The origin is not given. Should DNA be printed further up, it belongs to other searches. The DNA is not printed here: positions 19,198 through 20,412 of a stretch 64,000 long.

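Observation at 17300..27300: IclR-regulated ten-gene cluster whose enzyme set fits catabolism of a 3-deoxy-2-ulosonic acid (KDO-type), imported by a TctCBA transporter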

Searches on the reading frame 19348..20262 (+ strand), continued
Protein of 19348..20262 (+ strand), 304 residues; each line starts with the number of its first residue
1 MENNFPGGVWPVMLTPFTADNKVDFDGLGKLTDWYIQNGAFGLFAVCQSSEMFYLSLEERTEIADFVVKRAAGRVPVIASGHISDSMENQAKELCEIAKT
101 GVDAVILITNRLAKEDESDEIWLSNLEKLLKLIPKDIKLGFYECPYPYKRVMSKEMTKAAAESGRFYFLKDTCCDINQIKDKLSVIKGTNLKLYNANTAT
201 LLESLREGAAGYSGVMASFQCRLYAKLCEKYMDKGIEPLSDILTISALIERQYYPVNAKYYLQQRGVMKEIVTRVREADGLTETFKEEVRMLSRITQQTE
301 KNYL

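Call 41: find_encoding_contigs(protein=P0001, flank=10000, max_places=3)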
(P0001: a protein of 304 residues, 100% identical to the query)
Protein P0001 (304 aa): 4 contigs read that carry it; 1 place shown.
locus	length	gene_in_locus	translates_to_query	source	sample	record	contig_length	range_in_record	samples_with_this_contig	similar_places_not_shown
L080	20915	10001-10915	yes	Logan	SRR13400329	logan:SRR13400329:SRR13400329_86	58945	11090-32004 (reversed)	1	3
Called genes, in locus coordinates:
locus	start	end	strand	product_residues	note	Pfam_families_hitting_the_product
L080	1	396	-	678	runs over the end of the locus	PF17191:RecG_wedge, PF00270:DEAD, PF04851:ResIII, PF00271:Helicase_C, PF19833:RecG_dom3_C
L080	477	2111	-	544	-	PF02734:Dak2, PF21645:FakA-like_M, PF13684:FakA-like_C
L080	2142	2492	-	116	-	PF03780:Asp23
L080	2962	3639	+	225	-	PF04239:DUF421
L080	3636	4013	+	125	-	PF14276:DUF4363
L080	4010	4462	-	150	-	PF22811:Zn_ribbon_NrdR, PF03477:ATP-cone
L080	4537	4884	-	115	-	PF20124:DUF6514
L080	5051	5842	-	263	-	PF01261:AP_endonuc_2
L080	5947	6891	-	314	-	PF00056:Ldh_1_N, PF02866:Ldh_1_C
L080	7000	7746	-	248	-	PF07505:DUF5131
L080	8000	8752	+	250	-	PF09339:HTH_IclR, PF01614:IclR_C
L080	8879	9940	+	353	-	PF13859:BNR_3 (weak), PF13088:BNR_2, PF24316:Tli3 (faint), PF02012:BNR (faint)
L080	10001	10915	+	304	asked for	PF00701:DHDPS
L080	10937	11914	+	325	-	PF03401:TctC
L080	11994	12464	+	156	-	PF07331:TctB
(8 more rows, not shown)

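Call 44: search_protein_families(library=pfam, max_evalue=0.0001, proteins=[L002:5245-6096:+, L002:6147-7067:+, L003:1226-2509:+, L005:7845-8756:-, L026:2849-4366:+, L026:1058-2836:+, L026:4372-5127:+, L025:5212-6603:+, L031:14203-14814:+, L073:12511-13146:+])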
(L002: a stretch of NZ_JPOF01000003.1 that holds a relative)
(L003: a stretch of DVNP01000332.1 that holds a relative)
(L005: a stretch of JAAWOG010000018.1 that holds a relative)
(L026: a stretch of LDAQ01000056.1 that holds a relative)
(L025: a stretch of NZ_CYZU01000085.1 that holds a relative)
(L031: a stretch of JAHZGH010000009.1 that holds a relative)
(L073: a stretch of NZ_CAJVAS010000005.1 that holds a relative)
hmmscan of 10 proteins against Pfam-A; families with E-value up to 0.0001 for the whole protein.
L002:5245-6096:+ (283 aa): 1 family
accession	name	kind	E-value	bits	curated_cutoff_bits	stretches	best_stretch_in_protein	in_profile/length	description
PF04794.17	YdjC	-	1.2e-47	163.4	29.7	1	6-270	2-265/266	YdjC-like protein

L002:6147-7067:+ (306 aa): 1 family
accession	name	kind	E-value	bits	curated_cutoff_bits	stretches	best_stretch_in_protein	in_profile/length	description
PF01869.26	BcrAD_BadFG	-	3.3e-25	89.6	31.5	1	5-282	1-248/271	BadF/BadG/BcrA/BcrD ATPase family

L003:1226-2509:+ (427 aa): 2 families
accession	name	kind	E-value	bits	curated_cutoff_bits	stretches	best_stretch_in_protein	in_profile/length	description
PF02056.22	Glyco_hydro_4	-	2e-52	177.9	23.2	1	8-185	2-182/183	Family 4 glycosyl hydrolase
PF11975.13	Glyco_hydro_4C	-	6.7e-51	173.7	24.1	1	192-402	1-211/211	Family 4 glycosyl hydrolase C-terminal domain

L005:7845-8756:- (303 aa): 2 families
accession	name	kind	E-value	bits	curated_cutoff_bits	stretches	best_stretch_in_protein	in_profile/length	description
PF00165.29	HTH_AraC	-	1.1e-22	80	26.6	2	260-296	7-42/42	Bacterial regulatory helix-turn-helix proteins, AraC family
PF12833.13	HTH_18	-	1e-21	77.5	33.6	1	218-297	1-80/80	Helix-turn-helix domain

L026:2849-4366:+ (505 aa): 3 families
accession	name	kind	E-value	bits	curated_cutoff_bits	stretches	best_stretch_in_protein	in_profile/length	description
PF00072.30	Response_reg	-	7.3e-23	81.3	30.2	1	5-114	2-107/111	Response regulator receiver domain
PF12833.13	HTH_18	-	9.3e-17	61.5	33.6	1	437-502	14-79/80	Helix-turn-helix domain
PF00165.29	HTH_AraC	-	1.2e-09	38.5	26.6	1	465-502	6-42/42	Bacterial regulatory helix-turn-helix proteins, AraC family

L026:1058-2836:+ (592 aa): 3 families
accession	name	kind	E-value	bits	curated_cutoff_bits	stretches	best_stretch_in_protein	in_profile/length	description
PF06580.19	His_kinase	-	6.6e-20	71.6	25.2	1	378-455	2-80/81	Histidine kinase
PF02743.24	dCache_1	-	1.7e-10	41.3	45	1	86-230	53-182/240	Cache domain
PF02518.31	HATPase_c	-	3e-06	28.1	26.4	1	472-590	6-110/111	Histidine kinase-, DNA gyrase B-, and HSP90-like ATPase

L026:4372-5127:+ (251 aa): 1 family
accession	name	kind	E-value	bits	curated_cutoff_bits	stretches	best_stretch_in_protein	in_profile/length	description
PF04909.20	Amidohydro_2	-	1.9e-23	84.1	26.4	1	51-246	64-289/289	Amidohydrolase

L025:5212-6603:+ (463 aa): 2 families
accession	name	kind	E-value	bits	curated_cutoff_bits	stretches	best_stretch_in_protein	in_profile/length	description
PF01547.30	SBP_bac_1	-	1e-32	114.8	26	1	94-378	9-303/307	Bacterial extracellular solute-binding protein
PF13416.11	SBP_bac_8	-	4.3e-31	109.2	27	1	99-402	6-268/279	Bacterial extracellular solute-binding protein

L031:14203-14814:+ (203 aa): 1 family
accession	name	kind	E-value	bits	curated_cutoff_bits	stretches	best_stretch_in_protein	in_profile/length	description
PF04290.18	DctQ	-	9.3e-19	68.1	28.3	1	27-156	2-128/132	Tripartite ATP-independent periplasmic transporters, DctQ component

L073:12511-13146:+ (211 aa): 3 families
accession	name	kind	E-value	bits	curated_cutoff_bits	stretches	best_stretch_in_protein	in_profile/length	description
PF13472.12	Lipase_GDSL_2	-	5.1e-23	82.9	32.9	1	11-193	1-175/178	GDSL-like Lipase/Acylhydrolase family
PF00657.28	Lipase_GDSL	-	3.3e-15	57.3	23.6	1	9-199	1-206/208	GDSL-like Lipase/Acylhydrolase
PF04311.20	DUF459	-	3.2e-05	23.8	27.2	0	59-202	42-195/197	Protein of unknown function (DUF459)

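Call 45: search_protein_families(library=pfam, max_evalue=0.0001, proteins=[L038:5140-5664:+, L041:11801-12406:-, L041:12403-13269:-, L041:7406-8230:+, L038:9167-10090:+, L043:11849-13399:+, L018:14457-16793:+, L037:1315-3510:+, L024:15117-16202:-, L050:5717-7717:+])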
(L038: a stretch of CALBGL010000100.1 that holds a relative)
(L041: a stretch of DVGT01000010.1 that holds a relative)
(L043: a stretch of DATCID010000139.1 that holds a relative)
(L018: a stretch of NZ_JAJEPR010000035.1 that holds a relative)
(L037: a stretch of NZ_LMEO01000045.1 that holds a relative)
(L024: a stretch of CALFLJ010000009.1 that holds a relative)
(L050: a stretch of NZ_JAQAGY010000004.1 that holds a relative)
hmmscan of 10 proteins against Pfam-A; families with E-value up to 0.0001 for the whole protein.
L038:5140-5664:+ (174 aa): 1 family
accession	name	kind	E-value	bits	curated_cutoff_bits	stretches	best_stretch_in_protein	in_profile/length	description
PF00293.34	NUDIX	-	1.4e-16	61.1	21.1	1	17-135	7-132/134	NUDIX domain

L041:11801-12406:- (201 aa): 6 families
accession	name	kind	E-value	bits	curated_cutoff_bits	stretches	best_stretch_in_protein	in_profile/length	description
PF05175.20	MTS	-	2.1e-42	145.1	23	1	30-198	2-170/170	Methyltransferase small domain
PF13649.12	Methyltransf_25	-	1.2e-09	39.1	27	1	67-159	2-97/97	Methyltransferase domain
PF13847.12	Methyltransf_31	-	3.3e-09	37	27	1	65-137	6-84/145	Methyltransferase domain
PF06325.19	PrmA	-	3.8e-09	36.9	22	1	65-161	164-256/296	Ribosomal protein L11 methyltransferase (PrmA)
PF08242.18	Methyltransf_12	-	4.4e-07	31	30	1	67-161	1-98/98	Methyltransferase domain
PF08241.18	Methyltransf_11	-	8.7e-06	26.7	21.2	1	68-162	2-94/95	Methyltransferase domain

L041:12403-13269:- (288 aa): 2 families
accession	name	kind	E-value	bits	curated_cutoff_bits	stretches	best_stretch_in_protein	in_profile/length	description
PF00398.26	RrnaAD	-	1.3e-68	231.4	24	1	21-250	3-235/263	Ribosomal RNA adenine dimethylase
PF13649.12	Methyltransf_25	-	1.1e-05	26.5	27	1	53-109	2-61/97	Methyltransferase domain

L041:7406-8230:+ (274 aa): 3 families
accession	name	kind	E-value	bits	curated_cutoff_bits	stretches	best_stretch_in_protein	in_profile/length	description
PF13411.12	MerR_1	-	1.7e-13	50.9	21.6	1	9-77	1-68/69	MerR HTH family regulatory protein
PF06445.20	GyrI-like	-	1.6e-11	45.1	26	1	201-270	84-154/155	GyrI-like small molecule binding domain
PF00376.29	MerR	-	1.1e-10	41.6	28.2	1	10-47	1-38/38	MerR family regulatory protein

L038:9167-10090:+ (307 aa): 2 families
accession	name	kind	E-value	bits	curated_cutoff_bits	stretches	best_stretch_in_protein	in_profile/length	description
PF02558.23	ApbA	-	5e-22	78.6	22.2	1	4-133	1-135/150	Ketopantoate reductase PanE/ApbA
PF08546.17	ApbA_C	-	3.5e-19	69.8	22.7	1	175-294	1-125/125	Ketopantoate reductase PanE/ApbA C terminal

L043:11849-13399:+ (516 aa): 2 families
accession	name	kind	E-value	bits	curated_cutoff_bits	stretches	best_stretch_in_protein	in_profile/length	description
PF00370.27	FGGY_N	-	9.8e-84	281.2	28.8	1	11-254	2-245/245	FGGY family of carbohydrate kinases, N-terminal domain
PF02782.22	FGGY_C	-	4.4e-37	128.2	27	1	265-459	3-197/198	FGGY family of carbohydrate kinases, C-terminal domain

L018:14457-16793:+ (778 aa): 1 family
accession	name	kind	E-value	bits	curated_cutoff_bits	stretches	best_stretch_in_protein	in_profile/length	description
PF02838.20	Glyco_hydro_20b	-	1.4e-06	29.5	26.1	1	4-94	19-102/124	Glycosyl hydrolase family 20, domain 2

L037:1315-3510:+ (731 aa): 3 families
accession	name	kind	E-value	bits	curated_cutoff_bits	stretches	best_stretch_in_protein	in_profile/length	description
PF13088.12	BNR_2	-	3.3e-34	118.9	31.4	2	307-485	115-276/277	BNR repeat-like domain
PF02368.24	Big_2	-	2.4e-18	66.3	22.8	1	643-719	2-77/79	Bacterial Ig-like domain (group 2)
PF02012.26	BNR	-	3.2e-05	23.7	27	0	92-100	2-10/12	BNR/Asp-box repeat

L024:15117-16202:- (361 aa): 1 family
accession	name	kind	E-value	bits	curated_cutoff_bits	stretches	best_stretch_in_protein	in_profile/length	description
PF03739.19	LptF_LptG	-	2.1e-67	228.1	27.9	1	5-344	1-349/353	Lipopolysaccharide export system permease LptF/LptG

L050:5717-7717:+ (666 aa): 4 families
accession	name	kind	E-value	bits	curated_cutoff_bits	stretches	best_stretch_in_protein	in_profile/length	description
PF05448.18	AXE1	-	2.4e-09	36.8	21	1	102-245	71-204/321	Acetyl xylan esterase (AXE1)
PF22244.2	GCE_fung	-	5.4e-07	30.1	27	0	203-244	89-132/231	Glucuronyl esterase, fungi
PF12715.13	Abhydrolase_7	-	6.6e-07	29.3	21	1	46-295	47-312/388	Abhydrolase family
PF00326.27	Peptidase_S9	-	5.3e-06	26.5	22.6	1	198-251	45-99/213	Prolyl oligopeptidase family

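Call 71: find_encoding_contigs(protein=P0072, flank=9000, max_places=2)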
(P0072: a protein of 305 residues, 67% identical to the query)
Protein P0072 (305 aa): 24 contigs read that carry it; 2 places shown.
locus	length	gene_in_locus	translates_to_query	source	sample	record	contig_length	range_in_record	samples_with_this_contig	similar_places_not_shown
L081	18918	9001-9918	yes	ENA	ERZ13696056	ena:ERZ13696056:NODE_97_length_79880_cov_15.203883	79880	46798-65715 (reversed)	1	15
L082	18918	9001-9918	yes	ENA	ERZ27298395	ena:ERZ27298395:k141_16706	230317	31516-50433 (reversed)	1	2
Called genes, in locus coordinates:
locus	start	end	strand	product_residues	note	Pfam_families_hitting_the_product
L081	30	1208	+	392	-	PF13793:Pribosyltran_N, PF00156:Pribosyltran, PF14572:Pribosyl_synth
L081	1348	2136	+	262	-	PF00497:SBP_bac_3, PF10613:Lig_chan-Glu_bd (weak), PF12974:Phosphonate-bd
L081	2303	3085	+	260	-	PF00528:BPD_transp_1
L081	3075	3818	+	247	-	PF02463:SMC_N (weak), PF09818:ABC_ATPase (faint), PF00005:ABC_tran, PF13304:AAA_21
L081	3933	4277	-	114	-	-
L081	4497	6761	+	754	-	PF08447:PAS_3, PF00512:HisKA, PF02518:HATPase_c, PF00072:Response_reg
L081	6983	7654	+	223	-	PF00293:NUDIX (weak)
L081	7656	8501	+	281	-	PF11185:DUF2971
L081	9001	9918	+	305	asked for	PF00701:DHDPS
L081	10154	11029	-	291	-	PF04055:Radical_SAM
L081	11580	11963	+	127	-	PF03965:Penicillinase_R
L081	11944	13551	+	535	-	PF05569:Peptidase_M56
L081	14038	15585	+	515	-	PF07556:DUF1538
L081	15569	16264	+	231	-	PF00543:P-II (faint)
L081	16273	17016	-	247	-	PF26351:DUF8091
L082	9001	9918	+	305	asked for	PF00701:DHDPS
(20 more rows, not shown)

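Call 72: predict_structure(alignment_id=A1)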
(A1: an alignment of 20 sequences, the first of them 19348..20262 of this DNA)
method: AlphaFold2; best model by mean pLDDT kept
length: 304 residues; sequences in the alignment: 20
mean_pLDDT: 94.7   pTM: 0.91
mean pLDDT of the five models: 94.7, 92.5, 91.8, 91.4, 90.5
residues with pLDDT >= 90: 272; 70-90: 27; 50-70: 5; < 50: 0
segments of 3 or more residues with pLDDT < 50: none
pLDDT, mean of each block of 10 residues (from residue 1): 91 93 96 97 83 92 98 97 93 98 96 95 98 96 91 97 95 95 97 96 98 92 98 97 94 92 92 91 95 96 96
secondary structure, 60 per line:
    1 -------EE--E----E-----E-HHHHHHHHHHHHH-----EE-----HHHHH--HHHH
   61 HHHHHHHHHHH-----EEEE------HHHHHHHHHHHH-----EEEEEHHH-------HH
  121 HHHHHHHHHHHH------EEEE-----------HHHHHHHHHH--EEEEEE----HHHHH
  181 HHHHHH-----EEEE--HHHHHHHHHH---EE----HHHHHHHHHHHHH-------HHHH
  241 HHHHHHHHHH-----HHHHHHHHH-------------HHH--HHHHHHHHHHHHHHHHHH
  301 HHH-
elements in order: H25-37 H50-54 H57-71 E77-80 H87-98 E104-108 H119-132 E139-142 H154-163 E166-171 H176-186 E192-195 H198-207 H217-229 H237-250 H256-264 H283-303

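Call 75: fold_search(model_id=the predicted structure, library=pdb)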
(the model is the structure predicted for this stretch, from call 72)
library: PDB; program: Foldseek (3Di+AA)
matches with E <= 10: 1889; with E <= 0.001: 732
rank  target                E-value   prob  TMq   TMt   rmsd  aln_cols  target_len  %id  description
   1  3qze_A                4.0e-18  1.00  0.82  0.85   2.9       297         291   22  Crystal Structure of DapA (PA1010) at 1.6 A resolution (released 2012-01-25)
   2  3flu_D                1.3e-17  1.00  0.86  0.89   2.5       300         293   23  Crystal structure of dihydrodipicolinate synthase from the pathogen Neisseria meningitidis (released 2009-06-23)
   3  3flu_B                1.4e-17  1.00  0.85  0.89   2.4       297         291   23  Crystal structure of dihydrodipicolinate synthase from the pathogen Neisseria meningitidis (released 2009-06-23)
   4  3den_A                3.3e-17  1.00  0.83  0.86   2.8       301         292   17  Structure of E. coli DHDPS mutant Y107W (released 2008-11-25)
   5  3flu_C                3.5e-17  1.00  0.85  0.89   2.4       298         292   23  Crystal structure of dihydrodipicolinate synthase from the pathogen Neisseria meningitidis (released 2009-06-23)
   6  6p90_A                3.5e-17  1.00  0.82  0.86   2.9       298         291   22  Crystal structure of PaDHDPS2-H56Q mutant (released 2019-08-07)
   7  3pud_A                3.7e-17  1.00  0.85  0.88   2.5       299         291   20  Crystal structure of Dhydrodipicolinate synthase from Acinetobacter baumannii at 2.8A resolution (released 2010-12-22)
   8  3na8_D                3.7e-17  1.00  0.82  0.85   2.9       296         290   21  Crystal Structure of a putative dihydrodipicolinate synthetase from Pseudomonas aeruginosa (released 2011-06-01)
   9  6xgs_A                5.2e-17  1.00  0.85  0.88   2.5       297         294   22  Crystal Structure of Dihydrodipicolinate synthase (DHDPS) from Brucella suis 1330 (released 2020-07-08)
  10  2wnq_C                6.5e-17  1.00  0.80  0.82   3.6       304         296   20  Structure of the E192N mutant of E. coli N-acetylneuraminic acid lyase in space group P21 (released 2010-08-25)
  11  6mqh_A                7.3e-17  1.00  0.82  0.85   2.8       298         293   21  Crystal structure of 4-hydroxy-tetrahydrodipicolinate synthase (HTPA synthase) from Burkholderia mallei (released 2018-10-31)
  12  3lci_B                7.3e-17  1.00  0.81  0.83   3.5       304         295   19  The D-sialic acid aldolase mutant V251W (released 2011-01-19)
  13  3flu_A                8.6e-17  1.00  0.87  0.89   2.3       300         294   22  Crystal structure of dihydrodipicolinate synthase from the pathogen Neisseria meningitidis (released 2009-06-23)
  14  1s5v_A                9.7e-17  1.00  0.84  0.88   2.5       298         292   16  Crystal Structure Analysis of a mutant of DIHYDRODIPICOLINATE SYNTHASE--residue Tyr107 to Phe107 (released 2004-04-27)
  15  8u92_A                1.0e-16  1.00  0.82  0.83   2.9       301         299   21  Crystal structure of N-acetylneuraminate lyase (NanA) from Klebsiella aerogenes (pyruvate bound, Orthorhombic P form) (released 2023-09-27)
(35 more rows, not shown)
